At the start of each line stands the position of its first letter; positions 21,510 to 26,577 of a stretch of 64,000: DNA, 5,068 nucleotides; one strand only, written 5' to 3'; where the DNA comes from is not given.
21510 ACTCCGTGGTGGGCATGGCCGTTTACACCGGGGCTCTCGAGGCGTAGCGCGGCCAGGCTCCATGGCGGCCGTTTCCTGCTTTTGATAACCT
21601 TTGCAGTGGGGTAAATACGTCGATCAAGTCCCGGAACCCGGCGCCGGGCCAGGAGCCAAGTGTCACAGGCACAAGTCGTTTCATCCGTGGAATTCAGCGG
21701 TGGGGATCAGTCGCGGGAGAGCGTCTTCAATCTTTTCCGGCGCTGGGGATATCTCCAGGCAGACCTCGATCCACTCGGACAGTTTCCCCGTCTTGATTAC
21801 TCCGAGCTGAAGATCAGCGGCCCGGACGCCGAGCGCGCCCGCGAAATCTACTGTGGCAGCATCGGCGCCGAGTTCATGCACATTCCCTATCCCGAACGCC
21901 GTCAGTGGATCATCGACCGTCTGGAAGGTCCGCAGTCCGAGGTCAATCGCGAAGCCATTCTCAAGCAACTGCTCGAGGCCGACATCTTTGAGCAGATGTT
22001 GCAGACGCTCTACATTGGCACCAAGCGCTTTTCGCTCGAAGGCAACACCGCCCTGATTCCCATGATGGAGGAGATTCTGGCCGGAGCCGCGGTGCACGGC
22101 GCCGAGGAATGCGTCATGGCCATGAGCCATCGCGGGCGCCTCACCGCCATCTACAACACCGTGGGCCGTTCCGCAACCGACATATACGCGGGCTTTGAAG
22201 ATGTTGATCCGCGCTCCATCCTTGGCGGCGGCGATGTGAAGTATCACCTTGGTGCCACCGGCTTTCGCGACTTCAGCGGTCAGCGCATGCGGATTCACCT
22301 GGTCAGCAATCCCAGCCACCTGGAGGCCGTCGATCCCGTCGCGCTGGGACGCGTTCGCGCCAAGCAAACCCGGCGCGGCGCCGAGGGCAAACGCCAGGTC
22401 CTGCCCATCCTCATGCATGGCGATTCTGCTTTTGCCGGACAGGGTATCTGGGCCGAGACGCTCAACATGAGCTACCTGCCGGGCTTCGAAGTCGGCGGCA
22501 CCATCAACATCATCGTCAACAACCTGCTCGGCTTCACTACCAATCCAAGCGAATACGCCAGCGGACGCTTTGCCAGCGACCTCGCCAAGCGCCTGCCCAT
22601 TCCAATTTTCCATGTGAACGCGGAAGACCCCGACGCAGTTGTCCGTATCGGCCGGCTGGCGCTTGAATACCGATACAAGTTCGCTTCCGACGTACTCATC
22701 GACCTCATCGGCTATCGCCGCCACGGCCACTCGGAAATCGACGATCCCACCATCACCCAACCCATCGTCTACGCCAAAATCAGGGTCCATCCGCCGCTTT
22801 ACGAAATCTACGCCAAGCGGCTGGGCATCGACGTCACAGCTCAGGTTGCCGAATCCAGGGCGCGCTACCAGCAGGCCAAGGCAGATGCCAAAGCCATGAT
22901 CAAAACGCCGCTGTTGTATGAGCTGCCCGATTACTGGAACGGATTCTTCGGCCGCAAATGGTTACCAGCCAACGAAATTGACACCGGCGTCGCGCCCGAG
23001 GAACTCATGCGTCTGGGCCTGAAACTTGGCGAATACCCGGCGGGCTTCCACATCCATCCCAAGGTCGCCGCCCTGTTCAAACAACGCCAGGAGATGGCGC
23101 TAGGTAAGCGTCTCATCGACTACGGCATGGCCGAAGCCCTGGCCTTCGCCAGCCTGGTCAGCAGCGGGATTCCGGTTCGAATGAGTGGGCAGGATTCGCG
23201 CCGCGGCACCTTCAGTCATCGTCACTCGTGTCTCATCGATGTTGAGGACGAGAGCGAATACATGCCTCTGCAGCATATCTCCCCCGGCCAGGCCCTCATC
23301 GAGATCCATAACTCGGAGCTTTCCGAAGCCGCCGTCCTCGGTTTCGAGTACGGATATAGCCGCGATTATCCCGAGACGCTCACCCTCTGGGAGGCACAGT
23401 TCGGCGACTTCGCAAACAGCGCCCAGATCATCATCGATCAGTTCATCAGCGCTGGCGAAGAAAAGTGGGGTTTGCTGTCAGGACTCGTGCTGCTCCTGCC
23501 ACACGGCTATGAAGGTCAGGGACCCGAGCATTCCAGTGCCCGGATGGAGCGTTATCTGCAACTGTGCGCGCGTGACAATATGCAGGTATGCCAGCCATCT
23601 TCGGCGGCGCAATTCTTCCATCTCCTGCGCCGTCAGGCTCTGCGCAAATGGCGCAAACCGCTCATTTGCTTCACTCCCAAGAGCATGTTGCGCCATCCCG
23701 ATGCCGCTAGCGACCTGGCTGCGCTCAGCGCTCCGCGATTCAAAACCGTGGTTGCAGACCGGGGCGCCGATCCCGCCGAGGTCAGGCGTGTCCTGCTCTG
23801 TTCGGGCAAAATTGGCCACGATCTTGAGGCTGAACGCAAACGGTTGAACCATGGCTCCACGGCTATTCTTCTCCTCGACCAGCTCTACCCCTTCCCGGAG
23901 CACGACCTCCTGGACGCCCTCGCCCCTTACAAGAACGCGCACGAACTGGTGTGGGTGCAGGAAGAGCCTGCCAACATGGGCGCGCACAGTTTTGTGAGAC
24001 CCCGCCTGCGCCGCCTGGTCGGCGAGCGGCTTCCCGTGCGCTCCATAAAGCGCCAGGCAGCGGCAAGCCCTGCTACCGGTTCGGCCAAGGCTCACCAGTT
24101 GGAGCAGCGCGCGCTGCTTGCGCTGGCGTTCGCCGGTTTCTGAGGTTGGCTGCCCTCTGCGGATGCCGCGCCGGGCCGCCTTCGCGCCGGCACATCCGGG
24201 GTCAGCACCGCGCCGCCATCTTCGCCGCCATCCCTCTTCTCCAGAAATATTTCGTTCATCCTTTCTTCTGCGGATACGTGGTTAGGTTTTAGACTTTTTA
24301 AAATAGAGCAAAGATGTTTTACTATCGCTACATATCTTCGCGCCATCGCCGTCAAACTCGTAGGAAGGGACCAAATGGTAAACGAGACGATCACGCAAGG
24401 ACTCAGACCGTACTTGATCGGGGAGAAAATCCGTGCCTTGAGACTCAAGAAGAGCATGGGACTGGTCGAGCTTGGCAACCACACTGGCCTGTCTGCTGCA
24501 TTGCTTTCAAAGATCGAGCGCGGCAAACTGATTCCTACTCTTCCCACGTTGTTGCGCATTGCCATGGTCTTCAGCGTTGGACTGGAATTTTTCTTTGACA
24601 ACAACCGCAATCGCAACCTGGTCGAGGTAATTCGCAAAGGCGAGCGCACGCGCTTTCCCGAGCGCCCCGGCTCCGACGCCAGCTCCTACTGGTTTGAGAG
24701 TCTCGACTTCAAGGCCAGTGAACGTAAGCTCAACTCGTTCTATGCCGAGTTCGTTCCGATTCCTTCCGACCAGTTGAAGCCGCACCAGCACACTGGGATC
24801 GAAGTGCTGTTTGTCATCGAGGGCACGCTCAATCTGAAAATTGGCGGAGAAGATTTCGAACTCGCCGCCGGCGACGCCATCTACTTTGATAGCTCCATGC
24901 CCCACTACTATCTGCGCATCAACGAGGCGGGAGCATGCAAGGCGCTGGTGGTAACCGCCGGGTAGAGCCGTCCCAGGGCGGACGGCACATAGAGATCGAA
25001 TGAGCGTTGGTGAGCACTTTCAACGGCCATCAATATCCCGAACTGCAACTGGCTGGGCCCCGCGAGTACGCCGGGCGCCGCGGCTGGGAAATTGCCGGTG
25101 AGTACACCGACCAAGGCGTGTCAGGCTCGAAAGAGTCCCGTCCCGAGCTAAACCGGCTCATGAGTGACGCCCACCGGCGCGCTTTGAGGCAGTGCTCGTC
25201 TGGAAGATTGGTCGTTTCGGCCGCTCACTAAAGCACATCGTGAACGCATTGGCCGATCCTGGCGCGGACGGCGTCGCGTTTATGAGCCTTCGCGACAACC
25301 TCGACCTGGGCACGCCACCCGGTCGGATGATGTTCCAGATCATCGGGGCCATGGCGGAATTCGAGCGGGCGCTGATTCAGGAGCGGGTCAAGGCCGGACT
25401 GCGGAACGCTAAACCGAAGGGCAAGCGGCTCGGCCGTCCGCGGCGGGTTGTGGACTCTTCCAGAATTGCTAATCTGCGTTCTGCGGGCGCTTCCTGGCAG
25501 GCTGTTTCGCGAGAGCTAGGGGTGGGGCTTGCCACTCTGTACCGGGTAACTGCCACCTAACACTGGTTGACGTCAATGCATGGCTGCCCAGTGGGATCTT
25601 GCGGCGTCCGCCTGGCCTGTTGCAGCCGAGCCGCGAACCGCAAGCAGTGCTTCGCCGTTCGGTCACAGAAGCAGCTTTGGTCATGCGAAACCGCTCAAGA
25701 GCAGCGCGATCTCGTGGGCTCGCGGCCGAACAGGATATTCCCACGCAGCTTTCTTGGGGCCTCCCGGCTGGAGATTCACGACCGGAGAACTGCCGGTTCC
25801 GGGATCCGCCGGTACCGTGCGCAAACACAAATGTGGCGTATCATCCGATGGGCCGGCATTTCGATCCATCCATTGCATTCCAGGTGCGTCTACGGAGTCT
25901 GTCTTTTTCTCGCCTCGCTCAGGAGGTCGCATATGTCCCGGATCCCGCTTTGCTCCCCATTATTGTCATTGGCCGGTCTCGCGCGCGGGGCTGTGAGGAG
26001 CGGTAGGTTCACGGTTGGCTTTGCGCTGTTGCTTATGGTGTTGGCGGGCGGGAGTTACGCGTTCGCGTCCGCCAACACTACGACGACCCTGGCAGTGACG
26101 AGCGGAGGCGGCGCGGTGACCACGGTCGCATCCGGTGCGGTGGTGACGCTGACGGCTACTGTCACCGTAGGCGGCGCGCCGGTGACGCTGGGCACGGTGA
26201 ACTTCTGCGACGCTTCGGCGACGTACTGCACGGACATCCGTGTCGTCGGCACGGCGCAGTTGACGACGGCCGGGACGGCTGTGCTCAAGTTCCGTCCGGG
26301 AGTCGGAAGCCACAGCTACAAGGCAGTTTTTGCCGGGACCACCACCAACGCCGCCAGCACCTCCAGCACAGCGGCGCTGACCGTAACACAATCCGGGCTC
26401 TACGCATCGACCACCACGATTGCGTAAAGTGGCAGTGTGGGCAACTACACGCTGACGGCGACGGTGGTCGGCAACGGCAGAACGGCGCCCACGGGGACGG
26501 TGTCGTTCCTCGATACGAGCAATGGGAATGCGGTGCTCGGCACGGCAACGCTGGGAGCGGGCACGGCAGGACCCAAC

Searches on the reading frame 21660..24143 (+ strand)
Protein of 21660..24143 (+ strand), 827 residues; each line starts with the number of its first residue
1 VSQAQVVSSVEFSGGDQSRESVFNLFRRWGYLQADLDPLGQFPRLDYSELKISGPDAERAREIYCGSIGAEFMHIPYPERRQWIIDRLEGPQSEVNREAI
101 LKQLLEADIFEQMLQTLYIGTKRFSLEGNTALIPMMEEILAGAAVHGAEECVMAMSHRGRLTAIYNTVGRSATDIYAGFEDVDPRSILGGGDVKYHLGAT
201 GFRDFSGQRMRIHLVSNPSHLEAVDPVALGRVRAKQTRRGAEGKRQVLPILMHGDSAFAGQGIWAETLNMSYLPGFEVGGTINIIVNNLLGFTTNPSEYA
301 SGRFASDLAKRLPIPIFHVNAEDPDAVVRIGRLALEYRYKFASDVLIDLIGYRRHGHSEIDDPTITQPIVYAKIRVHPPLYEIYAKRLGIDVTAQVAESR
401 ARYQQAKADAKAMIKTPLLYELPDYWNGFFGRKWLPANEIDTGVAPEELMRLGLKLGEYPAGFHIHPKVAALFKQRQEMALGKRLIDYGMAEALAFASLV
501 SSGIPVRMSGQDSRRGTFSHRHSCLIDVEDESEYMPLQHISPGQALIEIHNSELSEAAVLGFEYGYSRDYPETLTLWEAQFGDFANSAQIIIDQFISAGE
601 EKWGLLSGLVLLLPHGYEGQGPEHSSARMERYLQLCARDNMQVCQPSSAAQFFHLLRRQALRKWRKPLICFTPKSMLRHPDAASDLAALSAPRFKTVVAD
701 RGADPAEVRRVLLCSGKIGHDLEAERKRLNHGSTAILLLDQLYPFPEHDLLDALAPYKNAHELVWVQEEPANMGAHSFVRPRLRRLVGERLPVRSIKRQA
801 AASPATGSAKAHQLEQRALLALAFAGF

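Call 10: search_protein_families(library=pfam, proteins=[window:21660-24143:+], max_evalue=0.00001)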
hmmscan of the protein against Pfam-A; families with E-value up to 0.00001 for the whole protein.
window:21660-24143:+ (827 aa): 3 families
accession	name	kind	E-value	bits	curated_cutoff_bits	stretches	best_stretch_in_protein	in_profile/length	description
PF02779.29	Transket_pyr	-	8.1e-42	143.2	27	1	486-678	3-173/174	Transketolase, pyrimidine binding domain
PF16870.10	OxoGdeHyase_C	-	3.6e-37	127.9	27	1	684-824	2-151/151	2-oxoglutarate dehydrogenase C-terminal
PF00676.26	E1_dh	-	5.8e-37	127.7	22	1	112-406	11-280/300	Dehydrogenase E1 component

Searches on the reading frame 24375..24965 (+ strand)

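Call 11: search_protein_families(library=pfam, proteins=[window:24375-24965:+], max_evalue=0.00001)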
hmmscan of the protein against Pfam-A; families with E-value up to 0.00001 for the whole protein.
window:24375-24965:+ (196 aa): 4 families
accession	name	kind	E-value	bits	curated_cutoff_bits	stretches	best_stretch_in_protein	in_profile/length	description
PF07883.17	Cupin_2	-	7.8e-15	54.8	27.2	1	131-193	8-69/70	Cupin domain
PF01381.28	HTH_3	-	2e-07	31.3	23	1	19-73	1-55/55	Helix-turn-helix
PF13560.12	HTH_31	-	9.3e-07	29.5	27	1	15-66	2-54/64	Helix-turn-helix domain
PF02311.25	AraC_binding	-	2e-06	28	21.1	1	130-184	12-66/135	AraC-like ligand binding domain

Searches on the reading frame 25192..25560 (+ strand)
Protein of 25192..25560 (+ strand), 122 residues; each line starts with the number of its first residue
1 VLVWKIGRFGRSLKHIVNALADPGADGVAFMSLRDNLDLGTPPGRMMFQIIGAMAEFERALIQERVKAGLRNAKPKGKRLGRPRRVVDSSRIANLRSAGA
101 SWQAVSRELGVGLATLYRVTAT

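Call 11: search_protein_families(library=pfam, proteins=[window:25192-25560:+], max_evalue=0.00001)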
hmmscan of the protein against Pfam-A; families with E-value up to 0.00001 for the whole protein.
window:25192-25560:+ (122 aa): 1 family
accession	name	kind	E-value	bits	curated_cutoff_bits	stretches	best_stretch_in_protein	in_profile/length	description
PF00239.26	Resolvase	-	7.9e-21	75.1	23.3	1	2-78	68-144/145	Resolvase, N terminal domain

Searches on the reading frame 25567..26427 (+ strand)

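Call 11: search_protein_families(library=pfam, proteins=[window:25567-26427:+], max_evalue=0.00001)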
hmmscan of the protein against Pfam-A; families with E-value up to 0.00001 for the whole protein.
window:25567-26427:+ (286 aa): 1 family
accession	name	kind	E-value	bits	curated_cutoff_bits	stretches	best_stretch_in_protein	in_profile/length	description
PF16640.11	Big_3_5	-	8.7e-11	42.7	35.5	1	185-274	6-88/88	Bacterial Ig-like domain (group 3)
